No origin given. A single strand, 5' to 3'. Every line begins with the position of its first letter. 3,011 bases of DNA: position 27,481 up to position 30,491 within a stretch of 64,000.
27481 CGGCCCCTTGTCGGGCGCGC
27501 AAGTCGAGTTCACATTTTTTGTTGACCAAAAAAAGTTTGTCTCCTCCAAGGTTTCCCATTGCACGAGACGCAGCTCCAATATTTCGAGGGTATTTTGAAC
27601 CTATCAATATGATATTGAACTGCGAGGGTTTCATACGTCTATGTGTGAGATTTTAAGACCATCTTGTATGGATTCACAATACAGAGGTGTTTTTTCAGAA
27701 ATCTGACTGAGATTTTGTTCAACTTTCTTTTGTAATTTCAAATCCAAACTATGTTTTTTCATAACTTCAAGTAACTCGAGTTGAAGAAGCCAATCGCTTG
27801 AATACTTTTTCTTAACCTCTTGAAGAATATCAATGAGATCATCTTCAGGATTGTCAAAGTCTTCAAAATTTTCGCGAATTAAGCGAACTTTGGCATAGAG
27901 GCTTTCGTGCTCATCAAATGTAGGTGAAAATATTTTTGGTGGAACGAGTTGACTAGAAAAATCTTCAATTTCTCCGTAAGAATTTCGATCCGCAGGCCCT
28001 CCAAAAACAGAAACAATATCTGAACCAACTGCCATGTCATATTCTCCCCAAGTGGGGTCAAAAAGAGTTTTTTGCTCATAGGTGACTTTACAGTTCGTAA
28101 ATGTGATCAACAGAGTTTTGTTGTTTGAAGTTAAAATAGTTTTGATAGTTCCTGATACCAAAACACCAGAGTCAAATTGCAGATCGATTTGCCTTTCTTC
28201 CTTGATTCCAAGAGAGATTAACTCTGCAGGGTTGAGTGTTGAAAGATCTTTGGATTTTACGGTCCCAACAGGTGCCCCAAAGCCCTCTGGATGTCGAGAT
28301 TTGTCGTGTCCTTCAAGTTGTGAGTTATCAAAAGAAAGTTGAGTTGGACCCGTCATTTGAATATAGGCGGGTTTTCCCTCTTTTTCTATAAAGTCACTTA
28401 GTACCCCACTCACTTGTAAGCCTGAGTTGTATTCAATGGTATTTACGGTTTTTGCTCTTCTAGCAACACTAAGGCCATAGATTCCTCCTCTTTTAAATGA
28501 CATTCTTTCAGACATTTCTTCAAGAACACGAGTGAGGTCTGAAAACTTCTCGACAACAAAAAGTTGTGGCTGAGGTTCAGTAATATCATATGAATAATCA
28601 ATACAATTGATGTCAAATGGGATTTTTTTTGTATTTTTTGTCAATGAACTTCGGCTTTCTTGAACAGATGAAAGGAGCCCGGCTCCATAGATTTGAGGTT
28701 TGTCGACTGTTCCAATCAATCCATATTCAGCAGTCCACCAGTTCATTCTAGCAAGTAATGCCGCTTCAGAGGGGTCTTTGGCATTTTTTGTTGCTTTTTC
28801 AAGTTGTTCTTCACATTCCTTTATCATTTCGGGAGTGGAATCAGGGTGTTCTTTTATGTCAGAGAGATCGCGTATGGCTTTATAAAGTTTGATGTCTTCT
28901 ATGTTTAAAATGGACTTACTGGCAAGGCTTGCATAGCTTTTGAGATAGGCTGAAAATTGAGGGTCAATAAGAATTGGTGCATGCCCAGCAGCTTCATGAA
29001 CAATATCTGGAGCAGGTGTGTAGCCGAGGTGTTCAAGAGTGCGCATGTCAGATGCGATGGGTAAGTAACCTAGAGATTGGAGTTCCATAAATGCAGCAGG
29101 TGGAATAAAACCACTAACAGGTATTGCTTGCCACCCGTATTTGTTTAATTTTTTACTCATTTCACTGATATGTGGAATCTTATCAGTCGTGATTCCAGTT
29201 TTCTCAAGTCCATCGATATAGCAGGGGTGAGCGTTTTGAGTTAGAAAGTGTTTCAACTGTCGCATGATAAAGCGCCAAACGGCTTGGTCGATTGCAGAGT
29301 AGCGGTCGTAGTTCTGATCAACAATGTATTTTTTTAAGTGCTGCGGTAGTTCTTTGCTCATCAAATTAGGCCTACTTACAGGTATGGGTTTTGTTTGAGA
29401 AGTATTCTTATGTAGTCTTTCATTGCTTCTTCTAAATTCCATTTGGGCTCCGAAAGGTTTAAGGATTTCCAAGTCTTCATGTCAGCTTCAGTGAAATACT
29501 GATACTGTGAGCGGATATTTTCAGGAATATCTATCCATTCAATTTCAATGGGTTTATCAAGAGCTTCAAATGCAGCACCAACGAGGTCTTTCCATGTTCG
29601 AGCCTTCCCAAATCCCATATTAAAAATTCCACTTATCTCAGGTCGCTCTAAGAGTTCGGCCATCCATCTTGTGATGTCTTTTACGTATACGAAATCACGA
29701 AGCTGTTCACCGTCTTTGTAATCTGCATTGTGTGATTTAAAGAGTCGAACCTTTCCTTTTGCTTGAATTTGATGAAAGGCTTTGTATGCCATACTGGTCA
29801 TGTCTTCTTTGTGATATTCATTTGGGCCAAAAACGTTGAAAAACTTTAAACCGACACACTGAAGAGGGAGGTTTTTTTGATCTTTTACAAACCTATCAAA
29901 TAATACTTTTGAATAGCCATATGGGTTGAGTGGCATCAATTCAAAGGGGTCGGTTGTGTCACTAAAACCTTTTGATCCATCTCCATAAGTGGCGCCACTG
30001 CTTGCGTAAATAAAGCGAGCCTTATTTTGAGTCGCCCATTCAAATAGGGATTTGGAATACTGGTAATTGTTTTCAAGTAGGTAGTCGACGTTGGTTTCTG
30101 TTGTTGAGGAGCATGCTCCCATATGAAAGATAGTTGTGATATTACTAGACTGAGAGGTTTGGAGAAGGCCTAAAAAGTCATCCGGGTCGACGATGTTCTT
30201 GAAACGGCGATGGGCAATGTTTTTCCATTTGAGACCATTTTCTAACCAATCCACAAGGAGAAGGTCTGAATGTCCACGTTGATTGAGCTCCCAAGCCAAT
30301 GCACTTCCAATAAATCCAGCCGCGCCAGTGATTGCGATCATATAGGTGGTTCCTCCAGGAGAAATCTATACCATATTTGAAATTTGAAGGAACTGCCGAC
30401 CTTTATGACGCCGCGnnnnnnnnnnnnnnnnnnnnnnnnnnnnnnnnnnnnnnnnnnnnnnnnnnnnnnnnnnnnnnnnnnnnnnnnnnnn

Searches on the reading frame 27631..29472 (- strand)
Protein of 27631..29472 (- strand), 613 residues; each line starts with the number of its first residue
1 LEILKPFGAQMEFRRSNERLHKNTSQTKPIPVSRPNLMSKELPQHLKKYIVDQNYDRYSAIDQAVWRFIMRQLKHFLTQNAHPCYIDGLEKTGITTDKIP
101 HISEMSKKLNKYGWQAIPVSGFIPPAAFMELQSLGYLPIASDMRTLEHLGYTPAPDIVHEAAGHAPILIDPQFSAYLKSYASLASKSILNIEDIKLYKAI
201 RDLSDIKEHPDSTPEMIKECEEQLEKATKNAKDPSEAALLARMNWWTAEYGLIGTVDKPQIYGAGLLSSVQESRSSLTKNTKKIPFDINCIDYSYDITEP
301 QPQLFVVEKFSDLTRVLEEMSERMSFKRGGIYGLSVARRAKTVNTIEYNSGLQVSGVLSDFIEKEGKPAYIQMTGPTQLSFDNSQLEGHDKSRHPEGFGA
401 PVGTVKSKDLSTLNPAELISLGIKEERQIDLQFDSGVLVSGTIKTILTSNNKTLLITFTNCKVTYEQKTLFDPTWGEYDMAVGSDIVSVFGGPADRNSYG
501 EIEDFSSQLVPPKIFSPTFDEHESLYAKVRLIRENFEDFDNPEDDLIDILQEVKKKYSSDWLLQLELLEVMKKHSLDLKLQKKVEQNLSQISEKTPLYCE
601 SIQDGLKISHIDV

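Call 3: search_protein_families(library=pfam, proteins=[window:27631-29472:-], max_evalue=0.1)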
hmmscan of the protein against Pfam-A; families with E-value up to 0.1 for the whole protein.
window:27631-29472:- (613 aa): 3 families
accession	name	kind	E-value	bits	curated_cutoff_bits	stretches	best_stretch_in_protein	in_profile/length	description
PF00351.26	Biopterin_H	-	1.6e-26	93.6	22.7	2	58-178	61-186/331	Biopterin-dependent aromatic amino acid hydroxylase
PF18529.7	MIX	-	0.006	16.7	27.4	1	526-583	36-88/152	Mitochondrial membrane-anchored proteins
PF07743.18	HSCB_C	-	0.077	13.8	22.1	0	201-243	21-63/74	HSCB C-terminal oligomerisation domain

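Call 4: search_protein_families(library=ncbifam, proteins=[window:27631-29472:-], max_evalue=0.1)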
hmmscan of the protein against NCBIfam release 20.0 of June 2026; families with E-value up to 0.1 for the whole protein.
window:27631-29472:- (613 aa): 7 families
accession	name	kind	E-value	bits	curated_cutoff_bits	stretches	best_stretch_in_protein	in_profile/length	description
NF010657.0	PRK14056.1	equivalog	1.4e-216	720.9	346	1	39-609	4-574/580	aromatic amino acid hydroxylase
NF008877.0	PRK11913.1-2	equivalog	5.4e-53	179.7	247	1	51-325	17-250/264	phenylalanine 4-monooxygenase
TIGR01267.1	Phe4hydrox_mono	equivalog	9.7e-49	165.8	264.75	2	50-188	3-142/248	phenylalanine 4-monooxygenase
NF010656.0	PRK14055.1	equivalog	9.9e-22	77.7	472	2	84-192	125-233/362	aromatic amino acid hydroxylase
TIGR01269.1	Tyr_3_monoox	equivalog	2.2e-21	76.3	654.65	2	58-179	184-310/457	tyrosine 3-monooxygenase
TIGR01268.1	Phe4hydrox_tetr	equivalog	6.5e-21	74.6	704.8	2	240-321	305-387/436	phenylalanine 4-monooxygenase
TIGR01270.1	Trp_5_monoox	equivalog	5e-20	71.6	705.5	2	57-179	189-316/464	tryptophan 5-monooxygenase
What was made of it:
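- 26921..29472 (-): Long-form aromatic amino acid hydroxylase (27631..29472) and an RNA methyltransferase-like gene (26921..27634), continuing the same co-directional run. NF010657 1.4e-216 (call 4).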

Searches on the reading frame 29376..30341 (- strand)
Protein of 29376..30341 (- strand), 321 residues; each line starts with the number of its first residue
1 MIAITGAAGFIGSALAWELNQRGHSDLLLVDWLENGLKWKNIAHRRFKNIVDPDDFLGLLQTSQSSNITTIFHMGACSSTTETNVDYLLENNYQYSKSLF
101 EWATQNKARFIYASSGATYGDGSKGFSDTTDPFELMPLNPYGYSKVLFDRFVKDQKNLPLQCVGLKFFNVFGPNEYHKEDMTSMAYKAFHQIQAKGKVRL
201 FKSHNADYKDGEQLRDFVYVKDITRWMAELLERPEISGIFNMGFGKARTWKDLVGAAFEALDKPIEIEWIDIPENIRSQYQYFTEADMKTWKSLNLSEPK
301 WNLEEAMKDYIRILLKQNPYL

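Call 3: search_protein_families(library=pfam, proteins=[window:29376-30341:-], max_evalue=0.1)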
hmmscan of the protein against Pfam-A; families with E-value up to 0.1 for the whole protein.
window:29376-30341:- (321 aa): 7 families
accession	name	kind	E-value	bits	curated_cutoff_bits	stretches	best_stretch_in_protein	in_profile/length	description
PF01370.27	Epimerase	-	4.8e-41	141.2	20.9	1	2-243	1-240/240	NAD dependent epimerase/dehydratase family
PF16363.11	GDP_Man_Dehyd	-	3.3e-22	79.8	27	1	4-271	2-278/332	GDP-mannose 4,6 dehydratase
PF01073.25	3Beta_HSD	-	1.1e-06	28.4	22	1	3-191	1-202/280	3-beta hydroxysteroid dehydrogenase/isomerase family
PF04321.23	RmlD_sub_bind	-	1e-05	25.2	27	1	2-172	3-153/287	RmlD substrate binding domain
PF07993.18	NAD_binding_4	-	3.3e-05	23.6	20.1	1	65-160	86-199/258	Male sterility protein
PF00056.29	Ldh_1_N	-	0.0037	17.7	27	1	2-36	3-38/141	lactate/malate dehydrogenase, NAD binding domain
PF02719.21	Polysacc_synt_2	-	0.0066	16.1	20.2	1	2-111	1-124/293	Polysaccharide biosynthesis protein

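Call 4: search_protein_families(library=ncbifam, proteins=[window:29376-30341:-], max_evalue=0.1)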
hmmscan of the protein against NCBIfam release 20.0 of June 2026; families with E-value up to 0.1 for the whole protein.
window:29376-30341:- (321 aa): 23 families
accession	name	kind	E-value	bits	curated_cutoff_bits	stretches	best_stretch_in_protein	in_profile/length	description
TIGR02197.1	heptose_epim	equivalog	3.1e-121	404.4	274.6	1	2-316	1-315/316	ADP-glyceromanno-heptose 6-epimerase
NF008360.0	PRK11150.1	equivalog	1.6e-73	247.7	452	1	1-316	1-308/310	ADP-glyceromanno-heptose 6-epimerase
TIGR01179.1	galE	equivalog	9e-28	97.1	262.3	1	2-269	2-283/332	UDP-glucose 4-epimerase GalE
TIGR01181.1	dTDP_gluc_dehyt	equivalog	2.6e-17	62.9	365.1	1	2-312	2-309/321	dTDP-glucose 4,6-dehydratase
NF007956.0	PRK10675.1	subfamily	3.9e-11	42.6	394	1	2-270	3-289/338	UDP-glucose 4-epimerase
NF043036.1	ErythonDh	equivalog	1.4e-10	40.9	325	1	2-154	3-162/321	D-erythronate dehydrogenase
TIGR03466.1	HpnA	hypoth_equivalog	8.1e-09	34.8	367.65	1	4-155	5-155/327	hopanoid-associated sugar epimerase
NF007582.0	PRK10217.1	equivalog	6e-08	32.2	698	1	2-260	4-269/355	dTDP-glucose 4,6-dehydratase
TIGR01777.1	yfcH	hypoth_equivalog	7.5e-08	32.3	207.35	2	2-31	1-30/292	TIGR01777 family oxidoreductase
TIGR04180.1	EDH_00030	hypoth_equivalog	1.3e-07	31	475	1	3-268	2-263/297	NAD-dependent 4,6-dehydratase LegB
NF042423.1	oxyalk_red_Shew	equivalog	3.9e-06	26.2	580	1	3-177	12-181/331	2-alkyl-3-oxoalkanoate reductase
NF050030.1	thlkprotThyD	equivalog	5.3e-06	25.8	400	1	2-31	3-32/305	thylakoid membrane protein ThyD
NF011728.1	PRK15181.1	equivalog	2.1e-05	23.7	760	1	66-224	89-242/348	Vi polysaccharide biosynthesis UDP-N-acetylglucosaminuronic acid C-4 epimerase TviC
NF007490.0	PRK10084.1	subfamily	2.1e-05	23.7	649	1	71-263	77-279/361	dTDP-glucose 4,6-dehydratase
TIGR01214.1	rmlD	equivalog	9.2e-05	21.7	224.05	1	2-247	2-212/285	dTDP-4-dehydrorhamnose reductase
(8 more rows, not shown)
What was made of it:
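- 29376..30341 (-): ADP-glyceromanno-heptose 6-epimerase, 74 nt downstream of SelO-like on the same strand. It is a backbone gene unrelated to redox. TIGR02197 3e-121, above its cut-off (call 4).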
